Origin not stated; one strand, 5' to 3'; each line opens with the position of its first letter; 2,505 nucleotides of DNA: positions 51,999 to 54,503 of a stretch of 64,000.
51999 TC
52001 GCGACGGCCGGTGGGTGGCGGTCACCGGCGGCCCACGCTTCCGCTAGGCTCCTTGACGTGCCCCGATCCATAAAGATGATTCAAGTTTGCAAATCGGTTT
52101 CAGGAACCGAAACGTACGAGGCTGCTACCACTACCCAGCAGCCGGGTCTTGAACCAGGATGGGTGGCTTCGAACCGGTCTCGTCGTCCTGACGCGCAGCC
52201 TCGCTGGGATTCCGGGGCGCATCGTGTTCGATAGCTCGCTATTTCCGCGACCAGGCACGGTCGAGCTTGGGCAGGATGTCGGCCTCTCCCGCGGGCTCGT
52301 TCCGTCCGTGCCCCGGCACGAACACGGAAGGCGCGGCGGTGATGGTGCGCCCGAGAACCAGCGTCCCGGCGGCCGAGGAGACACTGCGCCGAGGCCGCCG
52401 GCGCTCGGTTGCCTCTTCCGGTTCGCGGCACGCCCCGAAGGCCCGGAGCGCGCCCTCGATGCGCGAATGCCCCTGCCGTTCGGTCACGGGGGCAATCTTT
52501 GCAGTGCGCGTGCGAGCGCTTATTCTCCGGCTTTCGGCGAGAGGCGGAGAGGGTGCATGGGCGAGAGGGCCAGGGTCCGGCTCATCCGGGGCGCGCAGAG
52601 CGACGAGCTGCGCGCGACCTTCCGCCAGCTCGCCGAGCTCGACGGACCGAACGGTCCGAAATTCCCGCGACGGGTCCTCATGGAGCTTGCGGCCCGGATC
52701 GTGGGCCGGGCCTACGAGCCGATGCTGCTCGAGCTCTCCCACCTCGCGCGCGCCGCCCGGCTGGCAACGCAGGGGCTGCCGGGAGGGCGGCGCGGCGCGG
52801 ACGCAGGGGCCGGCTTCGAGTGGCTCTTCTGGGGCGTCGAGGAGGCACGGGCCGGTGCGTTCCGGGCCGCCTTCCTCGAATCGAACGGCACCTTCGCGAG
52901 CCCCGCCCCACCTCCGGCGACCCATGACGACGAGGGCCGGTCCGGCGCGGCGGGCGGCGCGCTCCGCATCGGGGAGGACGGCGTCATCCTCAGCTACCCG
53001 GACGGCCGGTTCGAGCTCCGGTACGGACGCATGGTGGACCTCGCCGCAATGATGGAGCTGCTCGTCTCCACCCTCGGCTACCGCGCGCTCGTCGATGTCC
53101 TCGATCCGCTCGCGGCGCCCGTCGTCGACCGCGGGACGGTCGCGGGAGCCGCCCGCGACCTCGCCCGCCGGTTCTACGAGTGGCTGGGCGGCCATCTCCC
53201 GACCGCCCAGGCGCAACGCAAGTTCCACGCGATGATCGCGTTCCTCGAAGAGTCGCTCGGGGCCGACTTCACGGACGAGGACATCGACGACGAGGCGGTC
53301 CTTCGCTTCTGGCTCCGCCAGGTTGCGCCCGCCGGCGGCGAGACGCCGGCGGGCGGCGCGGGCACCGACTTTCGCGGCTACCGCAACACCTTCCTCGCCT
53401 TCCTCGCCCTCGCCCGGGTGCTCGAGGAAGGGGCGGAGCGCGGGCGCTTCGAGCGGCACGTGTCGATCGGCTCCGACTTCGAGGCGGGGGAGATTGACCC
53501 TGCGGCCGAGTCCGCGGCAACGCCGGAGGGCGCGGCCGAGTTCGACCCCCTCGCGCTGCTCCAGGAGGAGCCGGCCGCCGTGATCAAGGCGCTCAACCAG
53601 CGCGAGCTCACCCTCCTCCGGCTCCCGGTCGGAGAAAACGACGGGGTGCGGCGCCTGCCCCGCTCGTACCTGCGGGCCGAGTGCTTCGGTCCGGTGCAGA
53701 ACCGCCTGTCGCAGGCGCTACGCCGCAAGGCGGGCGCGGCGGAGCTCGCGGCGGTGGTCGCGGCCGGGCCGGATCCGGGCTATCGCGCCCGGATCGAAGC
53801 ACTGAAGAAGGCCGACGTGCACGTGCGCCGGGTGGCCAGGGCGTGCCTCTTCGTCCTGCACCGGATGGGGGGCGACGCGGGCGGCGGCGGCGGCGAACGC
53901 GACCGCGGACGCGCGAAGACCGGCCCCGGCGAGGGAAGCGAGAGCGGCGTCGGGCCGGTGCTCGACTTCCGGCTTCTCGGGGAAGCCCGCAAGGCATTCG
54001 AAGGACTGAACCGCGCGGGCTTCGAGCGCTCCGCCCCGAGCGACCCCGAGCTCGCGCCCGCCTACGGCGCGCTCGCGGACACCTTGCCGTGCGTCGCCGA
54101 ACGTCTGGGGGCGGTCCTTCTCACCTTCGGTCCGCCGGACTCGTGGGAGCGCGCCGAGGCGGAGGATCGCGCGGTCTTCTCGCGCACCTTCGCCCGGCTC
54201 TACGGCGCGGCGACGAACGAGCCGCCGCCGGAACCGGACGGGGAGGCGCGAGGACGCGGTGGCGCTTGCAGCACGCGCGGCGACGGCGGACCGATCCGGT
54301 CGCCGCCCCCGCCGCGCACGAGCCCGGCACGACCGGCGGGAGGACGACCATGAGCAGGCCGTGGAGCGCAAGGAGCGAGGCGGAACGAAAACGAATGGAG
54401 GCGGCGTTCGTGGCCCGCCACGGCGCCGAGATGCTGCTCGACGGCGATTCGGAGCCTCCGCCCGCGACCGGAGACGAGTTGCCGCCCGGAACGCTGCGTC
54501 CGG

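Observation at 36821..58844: Four paralogous caspase-like (C14) / peptidoglycan-binding / FGE-domain mosaic proteins clustered with other envelope proteases in ~22 kb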

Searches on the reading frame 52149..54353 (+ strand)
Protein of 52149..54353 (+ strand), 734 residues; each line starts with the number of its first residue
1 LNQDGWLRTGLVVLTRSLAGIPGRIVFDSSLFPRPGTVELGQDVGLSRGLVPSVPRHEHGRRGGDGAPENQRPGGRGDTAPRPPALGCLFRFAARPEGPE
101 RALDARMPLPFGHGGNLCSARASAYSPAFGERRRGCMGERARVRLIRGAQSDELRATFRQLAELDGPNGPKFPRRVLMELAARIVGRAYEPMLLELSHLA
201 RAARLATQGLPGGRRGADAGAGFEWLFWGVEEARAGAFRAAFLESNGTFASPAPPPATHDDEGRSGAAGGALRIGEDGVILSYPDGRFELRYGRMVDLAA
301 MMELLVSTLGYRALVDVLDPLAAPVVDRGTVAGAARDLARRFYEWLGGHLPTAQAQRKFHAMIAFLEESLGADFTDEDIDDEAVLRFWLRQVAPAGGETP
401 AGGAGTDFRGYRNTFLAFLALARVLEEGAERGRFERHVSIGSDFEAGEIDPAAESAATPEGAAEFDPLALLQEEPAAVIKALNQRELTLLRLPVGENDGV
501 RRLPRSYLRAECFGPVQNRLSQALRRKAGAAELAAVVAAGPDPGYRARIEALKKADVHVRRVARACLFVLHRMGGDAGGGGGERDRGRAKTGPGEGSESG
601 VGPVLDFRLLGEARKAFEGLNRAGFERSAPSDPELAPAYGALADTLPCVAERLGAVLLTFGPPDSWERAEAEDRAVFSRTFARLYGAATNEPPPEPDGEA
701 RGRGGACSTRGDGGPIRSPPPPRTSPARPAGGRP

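Call 8: search_protein_families(library=pfam, proteins=[window:52149-54353:+], max_evalue=0.01)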
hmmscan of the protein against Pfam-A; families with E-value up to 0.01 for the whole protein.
window:52149-54353:+ (734 aa): 0 families

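Call 25: search_protein_families(library=ncbifam, proteins=[window:52149-54353:+], max_evalue=0.01)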
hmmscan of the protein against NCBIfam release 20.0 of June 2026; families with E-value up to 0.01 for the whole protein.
window:52149-54353:+ (734 aa): 0 families

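Call 26: search_protein_families(library=padloc, proteins=[window:52149-54353:+], max_evalue=0.01)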
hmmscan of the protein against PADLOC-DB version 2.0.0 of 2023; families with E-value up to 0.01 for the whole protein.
window:52149-54353:+ (734 aa): 0 families

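Call 29: search_solved_structures(query=window:52149-54353:+, max_evalue=10)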
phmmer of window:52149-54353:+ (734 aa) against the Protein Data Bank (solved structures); distinct sequences matched with E-value up to 10: 0.

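Call 30: find_homologous_proteins(query=window:52149-54353:+, max_evalue=0.00001)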
Query window:52149-54353:+ (734 aa): 67 proteins with E <= 0.00001 among 8000 candidates.
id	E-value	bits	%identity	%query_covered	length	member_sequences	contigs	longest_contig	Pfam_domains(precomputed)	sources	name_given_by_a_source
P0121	0.0e+0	1280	98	81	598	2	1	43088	-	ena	-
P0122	0.0e+0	1052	82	81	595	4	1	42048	-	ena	-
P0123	7.0e-270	916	75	81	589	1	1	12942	-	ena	-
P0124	4.0e-263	893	73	81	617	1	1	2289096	-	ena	-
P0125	2.8e-261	887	73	81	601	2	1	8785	-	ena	-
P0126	1.2e-256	872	71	81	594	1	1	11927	-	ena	-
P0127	5.8e-251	853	71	81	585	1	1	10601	-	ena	-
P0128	4.9e-238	810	66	81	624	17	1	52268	-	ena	-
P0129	9.2e-234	796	65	80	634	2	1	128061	-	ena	-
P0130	3.3e-231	788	65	81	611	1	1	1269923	-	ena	-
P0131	4.4e-229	781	71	75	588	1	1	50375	-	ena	-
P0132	2.2e-228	779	65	81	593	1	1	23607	-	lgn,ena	-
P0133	2.2e-225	769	64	81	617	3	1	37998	-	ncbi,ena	-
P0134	2.1e-222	759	65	74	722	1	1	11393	-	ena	-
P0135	1.6e-218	746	59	81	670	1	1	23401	-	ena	-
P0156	1.7e-189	650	62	75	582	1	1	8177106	-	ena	-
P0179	8.0e-108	380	43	75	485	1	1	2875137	-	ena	-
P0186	6.6e-28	116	30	73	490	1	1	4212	-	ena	-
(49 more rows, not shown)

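Call 42: predict_structure(alignment_id=A3)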
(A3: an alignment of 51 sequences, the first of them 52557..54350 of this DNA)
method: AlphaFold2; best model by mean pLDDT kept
length: 598 residues; sequences in the alignment: 51
mean_pLDDT: 80.9   pTM: 0.70
mean pLDDT of the five models: 80.9, 79.1, 78.9, 77.7, 77.0
residues with pLDDT >= 90: 322; 70-90: 111; 50-70: 99; < 50: 66
segments of 3 or more residues with pLDDT < 50: 77-79, 112-116, 127-132, 318-326, 563-598
pLDDT, mean of each block of 10 residues (from residue 1): 65 72 90 88 85 93 95 62 69 85 86 49 47 77 94 93 96 94 94 97 92 67 90 93 97 87 62 91 91 75 64 54 54 91 93 96 97 97 94 94 96 98 97 89 56 54 60 93 91 94 95 97 96 97 92 59 47 41 45 42
secondary structure, 60 per line:
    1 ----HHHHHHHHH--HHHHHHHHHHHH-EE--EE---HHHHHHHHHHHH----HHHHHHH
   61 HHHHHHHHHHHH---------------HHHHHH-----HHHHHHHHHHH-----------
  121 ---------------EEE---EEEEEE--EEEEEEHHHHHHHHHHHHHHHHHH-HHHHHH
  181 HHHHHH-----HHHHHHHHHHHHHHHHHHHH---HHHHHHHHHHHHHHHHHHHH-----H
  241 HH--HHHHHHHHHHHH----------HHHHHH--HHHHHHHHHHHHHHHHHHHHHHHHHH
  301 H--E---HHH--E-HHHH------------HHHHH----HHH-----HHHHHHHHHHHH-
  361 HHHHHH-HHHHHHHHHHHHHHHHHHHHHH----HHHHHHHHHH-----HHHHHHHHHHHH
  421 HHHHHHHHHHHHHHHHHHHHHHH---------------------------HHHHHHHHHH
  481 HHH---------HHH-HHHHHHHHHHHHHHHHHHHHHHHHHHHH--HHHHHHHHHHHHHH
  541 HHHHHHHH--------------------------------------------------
elements in order: H5-13 H16-27 H38-49 H54-72 H88-93 H99-109 E136-138 E142-147 E150-155 H156-173 H175-186 H192-211 H215-234 H245-256 H267-272 H275-301 H315-318 H331-335 H348-359 H361-366 H368-389 H394-403 H409-443 H471-483 H497-524 H527-548
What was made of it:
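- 52557..54353 (+): Core protein A (598 aa): cytoplasmic, mostly alpha-helical, no known family or fold. AF2 pLDDT 80.9, pTM 0.70 (call 42).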

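Call 44: find_encoding_contigs(protein=P0179, flank=10000, max_places=2)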
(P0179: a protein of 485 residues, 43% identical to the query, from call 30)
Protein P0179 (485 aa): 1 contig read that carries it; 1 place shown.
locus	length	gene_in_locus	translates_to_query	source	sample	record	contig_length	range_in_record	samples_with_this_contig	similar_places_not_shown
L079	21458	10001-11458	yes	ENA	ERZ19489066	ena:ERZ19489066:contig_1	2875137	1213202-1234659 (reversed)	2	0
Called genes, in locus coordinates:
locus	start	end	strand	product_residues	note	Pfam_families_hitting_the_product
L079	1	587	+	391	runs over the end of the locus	PF02463:SMC_N, PF11398:DUF2813 (faint), PF13175:AAA_15, PF13476:AAA_23 (weak), PF13555:AAA_29 (faint), PF13304:AAA_21, PF13175:AAA_15 (weak)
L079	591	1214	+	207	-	PF14103:DUF4276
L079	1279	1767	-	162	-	PF24706:DUF7669 (faint)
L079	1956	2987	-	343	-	-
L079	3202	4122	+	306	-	-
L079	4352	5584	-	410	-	PF00872:Transposase_mut, PF10551:MULE (weak)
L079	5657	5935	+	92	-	PF01609:DDE_Tnp_1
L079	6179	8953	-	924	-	PF00656:Peptidase_C14, PF08239:SH3_3, PF03781:FGE-sulfatase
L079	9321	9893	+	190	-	PF01464:SLT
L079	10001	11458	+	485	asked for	-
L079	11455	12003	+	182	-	-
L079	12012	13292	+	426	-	-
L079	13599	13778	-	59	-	-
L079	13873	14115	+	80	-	PF01206:TusA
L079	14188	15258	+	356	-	PF01594:AI-2E_transport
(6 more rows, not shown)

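Call 45: find_encoding_contigs(protein=P0156, flank=10000, max_places=2)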
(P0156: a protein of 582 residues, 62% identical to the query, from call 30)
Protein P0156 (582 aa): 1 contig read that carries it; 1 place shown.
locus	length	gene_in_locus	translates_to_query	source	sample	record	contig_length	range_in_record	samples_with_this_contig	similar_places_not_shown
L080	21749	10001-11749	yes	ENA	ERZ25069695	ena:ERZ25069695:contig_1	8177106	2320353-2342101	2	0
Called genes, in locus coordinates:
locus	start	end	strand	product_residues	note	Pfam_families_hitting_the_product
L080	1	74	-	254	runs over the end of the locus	PF05685:Uma2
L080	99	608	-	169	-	PF13441:Gly-zipper_YMGG (weak), PF05433:Rick_17kDa_Anti, PF13488:Gly-zipper_Omp (weak), PF16998:17kDa_Anti_2 (weak)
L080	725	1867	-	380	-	PF13191:AAA_16 (weak), PF13401:AAA_22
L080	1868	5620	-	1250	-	PF03781:FGE-sulfatase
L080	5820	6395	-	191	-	PF00656:Peptidase_C14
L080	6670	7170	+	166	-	-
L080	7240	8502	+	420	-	-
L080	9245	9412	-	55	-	PF05685:Uma2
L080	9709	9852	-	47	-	-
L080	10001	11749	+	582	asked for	-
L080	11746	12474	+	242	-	-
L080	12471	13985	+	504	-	-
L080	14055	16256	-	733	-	-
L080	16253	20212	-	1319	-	PF00580:UvrD-helicase, PF13245:AAA_19 (faint), PF00580:UvrD-helicase, PF13361:UvrD_C, PF13538:UvrD_C_2 (faint), PF12705:PDDEXK_1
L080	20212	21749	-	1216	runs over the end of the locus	PF04257:RecC_N, PF27451:RecC_4th, PF17946:RecC_C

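Call 47: fold_search(model_id=the predicted structure, library=pdb)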
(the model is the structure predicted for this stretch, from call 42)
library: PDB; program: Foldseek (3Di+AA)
matches with E <= 10: 32; with E <= 0.001: 0
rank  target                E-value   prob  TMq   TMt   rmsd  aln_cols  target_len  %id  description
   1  6ql4_A                3.6e-01  0.06  0.07  0.06  33.0       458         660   10  Crystal structure of nucleotide-free Mgm1 (released 2019-07-03)
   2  6ql4_B                5.0e-01  0.06  0.08  0.07  32.5       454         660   11  Crystal structure of nucleotide-free Mgm1 (released 2019-07-03)
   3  8w20_A                1.3e+00  0.03  0.08  0.07  63.8       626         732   13  Umb1 umbrella toxin particle (released 2024-04-17)
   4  6eia                  1.8e+00  0.03  0.09  0.10  25.2       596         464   10  PepTSt in complex with HEPES (100 mM) (released 2018-02-21)
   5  8sl3_A                1.9e+00  0.04  0.12  0.12  31.3       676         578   12  Human adenylyl Cyclase 5 in complex with Gbg (released 2024-04-03)
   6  7r5k_K0               2.4e+00  0.06  0.11  0.08  24.6       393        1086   14  Human nuclear pore complex (constricted) (released 2022-06-22)
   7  5oxn                  2.6e+00  0.02  0.08  0.10  25.3       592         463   10  PepTSt in complex with dipeptide Phe-Ala (released 2018-02-21)
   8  6f1t_f                3.1e+00  0.02  0.09  0.06  31.2       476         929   11  Cryo-EM structure of two dynein tail domains bound to dynactin and BICDR1 (released 2018-01-17)
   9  4d2b                  3.5e+00  0.02  0.09  0.11  25.1       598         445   10  Structure of a ligand free POT family peptide transporter (released 2014-06-25)
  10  6jkd                  4.2e+00  0.01  0.08  0.10  27.4       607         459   10  Crystal structure of tetrameric PepTSo2 in I4 space group (released 2019-05-15)
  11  7rwc_A                4.6e+00  0.02  0.08  0.08  29.8       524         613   12  AP2 bound to the APA domain of SGIP and heparin; partial signal subtraction and symmetry expansion (released 2022-03-30)
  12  6jsj_B                4.6e+00  0.01  0.06  0.06  32.7       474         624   10  Structural analysis of a trimeric assembly of the mitochondrial dynamin-like GTPase Mgm1 (released 2020-02-19)
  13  7rwb_A                4.8e+00  0.02  0.08  0.08  30.9       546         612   13  AP2 bound to the APA domain of SGIP in the presence of heparin (released 2022-03-30)
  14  5oxq                  4.8e+00  0.01  0.09  0.10  26.6       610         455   11  PepTSt in complex with HEPES (300 mM) (released 2018-02-21)
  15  7k58_A                5.2e+00  0.02  0.10  0.02  68.0       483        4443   11  Structure of outer-arm dyneins bound to microtubule with microtubule binding state 1(MTBS-1) (released 2021-09-29)
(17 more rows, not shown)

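Call 50: find_encoding_contigs(protein=P0186, flank=10000, max_places=2)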
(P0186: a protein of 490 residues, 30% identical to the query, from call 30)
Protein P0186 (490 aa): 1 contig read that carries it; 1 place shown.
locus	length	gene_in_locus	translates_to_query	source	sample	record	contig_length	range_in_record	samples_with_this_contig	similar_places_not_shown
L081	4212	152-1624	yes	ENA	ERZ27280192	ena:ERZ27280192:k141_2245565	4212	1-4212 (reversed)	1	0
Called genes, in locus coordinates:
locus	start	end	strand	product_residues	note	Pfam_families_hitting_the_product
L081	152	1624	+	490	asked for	-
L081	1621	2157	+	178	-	-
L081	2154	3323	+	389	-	-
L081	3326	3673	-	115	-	PF00072:Response_reg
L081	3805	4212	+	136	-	?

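Call 62: find_related_loci(query=A3, collection=metagenome_contigs, flank=10000)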
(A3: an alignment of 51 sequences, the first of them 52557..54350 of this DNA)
Query A3 (598 aa) in metagenome_contigs; peptide patterns used: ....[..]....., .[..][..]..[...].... (x = any residue, [..] = any of these).
456 stretches matched a pattern; 23 encode a relative of the query (tblastn E <= 1e-3); 23 distinct loci.
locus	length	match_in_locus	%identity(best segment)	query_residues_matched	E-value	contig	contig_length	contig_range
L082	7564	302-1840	33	1-553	9e-67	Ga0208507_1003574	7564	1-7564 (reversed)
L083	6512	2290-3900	33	9-556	2e-62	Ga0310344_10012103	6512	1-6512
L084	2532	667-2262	33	9-551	6e-63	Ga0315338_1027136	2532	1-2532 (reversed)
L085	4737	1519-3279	31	9-595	1e-58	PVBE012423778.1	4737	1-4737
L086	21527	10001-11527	32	8-553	2e-57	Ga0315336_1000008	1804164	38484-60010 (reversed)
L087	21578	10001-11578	31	1-591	6e-54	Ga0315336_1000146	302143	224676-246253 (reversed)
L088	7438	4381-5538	36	9-438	2e-49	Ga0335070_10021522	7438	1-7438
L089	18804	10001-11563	31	1-560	3e-47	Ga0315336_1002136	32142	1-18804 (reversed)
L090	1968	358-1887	30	18-550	1e-42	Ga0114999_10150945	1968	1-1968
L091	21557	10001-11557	30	9-550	2e-41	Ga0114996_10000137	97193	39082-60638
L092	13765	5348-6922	28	9-550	1e-39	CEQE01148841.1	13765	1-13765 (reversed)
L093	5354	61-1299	33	9-448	7e-39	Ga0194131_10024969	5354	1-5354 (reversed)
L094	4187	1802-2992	31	127-552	8e-38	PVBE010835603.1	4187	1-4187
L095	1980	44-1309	29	130-550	5e-38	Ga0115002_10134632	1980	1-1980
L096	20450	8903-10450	30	9-550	6e-37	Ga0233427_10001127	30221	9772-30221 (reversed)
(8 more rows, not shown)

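Call 66: search_protein_families(library=pfam, max_evalue=0.01, proteins=[L086:3714-4589:-, L086:5925-6497:+, L086:6491-7924:+, L086:8086-8508:+, L086:8505-9434:+, L086:13407-14000:+, L086:14010-14933:+, L086:15946-16452:+, L086:16456-17445:+, L086:17442-18113:+])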
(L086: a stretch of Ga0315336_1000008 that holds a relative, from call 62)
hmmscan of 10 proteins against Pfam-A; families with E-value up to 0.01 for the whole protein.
L086:3714-4589:- (291 aa): 2 families
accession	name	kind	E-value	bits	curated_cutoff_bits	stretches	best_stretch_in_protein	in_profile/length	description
PF13365.12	Trypsin_2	-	8.7e-22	78.9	27.6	2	154-227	69-144/144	Trypsin-like peptidase domain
PF00089.32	Trypsin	-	6.7e-10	39.6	20.6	1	161-247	116-212/220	Trypsin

L086:5925-6497:+ (190 aa): 2 families
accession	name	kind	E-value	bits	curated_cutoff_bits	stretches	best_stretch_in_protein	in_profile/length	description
PF00691.25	OmpA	-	1.6e-20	73.7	27.2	1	67-153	2-87/98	OmpA family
PF05359.17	DUF748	-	4.3e-05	22.2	50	0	45-93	863-909/1037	Domain of Unknown Function (DUF748)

L086:6491-7924:+ (477 aa): 1 family
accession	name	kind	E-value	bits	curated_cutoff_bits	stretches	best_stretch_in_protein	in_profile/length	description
PF14326.11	DUF4384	-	2.1e-19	69.8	27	1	349-425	1-77/81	Domain of unknown function (DUF4384)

L086:8086-8508:+ (140 aa): 0 families

L086:8505-9434:+ (309 aa): 1 family
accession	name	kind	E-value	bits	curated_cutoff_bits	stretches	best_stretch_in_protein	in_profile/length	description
PF01464.25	SLT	-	8e-22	77.4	21.3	1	49-139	5-98/117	Transglycosylase SLT domain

L086:13407-14000:+ (197 aa): 0 families

L086:14010-14933:+ (307 aa): 0 families

L086:15946-16452:+ (168 aa): 0 families

L086:16456-17445:+ (329 aa): 0 families

L086:17442-18113:+ (223 aa): 0 families
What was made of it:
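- On DUF4384: The distant orthologue in L086 scores 69.8 bits (call 66).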

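Call 82: fold_search(model_id=the predicted structure, library=viral)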
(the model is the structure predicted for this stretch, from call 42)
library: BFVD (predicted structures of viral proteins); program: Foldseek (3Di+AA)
matches with E <= 10: 55; with E <= 0.001: 0
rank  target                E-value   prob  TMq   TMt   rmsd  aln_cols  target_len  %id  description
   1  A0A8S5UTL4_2          6.4e-01  0.04  0.08  0.05  38.0       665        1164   11  Morphogenesis protein 1 hydrolase [Myoviridae sp. ctYA416]
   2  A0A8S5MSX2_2          1.3e+00  0.04  0.08  0.06  29.2       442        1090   12  Tail tape measure protein [Siphoviridae sp. ctDcW16]
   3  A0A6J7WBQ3            1.4e+00  0.02  0.08  0.06  30.0       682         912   14  Uncharacterized protein [uncultured Caudovirales phage]
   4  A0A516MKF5            1.7e+00  0.11  0.15  0.09  21.4       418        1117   10  (no name in the UniProt tables at hand)
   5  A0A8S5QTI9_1          2.4e+00  0.02  0.09  0.06  25.2       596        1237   10  Structural protein [CrAss-like virus sp. ctDAq1]
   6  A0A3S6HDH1            2.8e+00  0.02  0.10  0.06  31.9       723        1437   11  (no name in the UniProt tables at hand)
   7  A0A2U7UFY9            3.1e+00  0.03  0.11  0.10  23.6       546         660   16  F-box incomplete domain containing protein [Pandoravirus macleodensis]
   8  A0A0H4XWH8            3.4e+00  0.06  0.06  0.07  15.7       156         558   11  E6 protein [Salmon gill poxvirus]
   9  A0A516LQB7            3.4e+00  0.01  0.08  0.05  32.4       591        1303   12  (no name in the UniProt tables at hand)
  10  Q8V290                3.8e+00  0.03  0.10  0.12  36.2       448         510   14  BPLF-1 (Fragment) [Epstein-Barr virus (strain GD1)]
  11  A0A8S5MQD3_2          4.2e+00  0.04  0.11  0.08  26.7       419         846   10  Tape measure domain protein [Siphoviridae sp. ctA4S13]
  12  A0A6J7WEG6            4.2e+00  0.02  0.07  0.08  48.5       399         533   12  Uncharacterized protein (Fragment) [uncultured Caudovirales phage]
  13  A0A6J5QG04            4.2e+00  0.02  0.08  0.06  36.4       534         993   12  Bacteriophage lambda, GpH, tail tape measure, N-terminal [uncultured Caudovirales phage]
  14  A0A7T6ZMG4            4.3e+00  0.02  0.08  0.06  33.5       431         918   12  Internal virion protein B [Providencia phage PSTRCR_114]
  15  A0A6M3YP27            4.3e+00  0.02  0.08  0.09  25.4       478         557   10  Uncharacterized protein (Fragment) [Riboviria sp.]
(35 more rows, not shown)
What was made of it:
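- Tried and rejected: Foldseek of the A model against PDB and BFVD: best E values 0.36 and 0.64 (calls 47, 82).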

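Call 91: find_related_loci(query=A3, collection=viral_contigs, flank=5000)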
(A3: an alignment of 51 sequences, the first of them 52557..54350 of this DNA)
Query A3 (598 aa) in viral_contigs; peptide patterns used: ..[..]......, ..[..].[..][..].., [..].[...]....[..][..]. (x = any residue, [..] = any of these).
49 stretches matched a pattern, but none encodes a relative of the query by tblastn (E <= 1e-3).
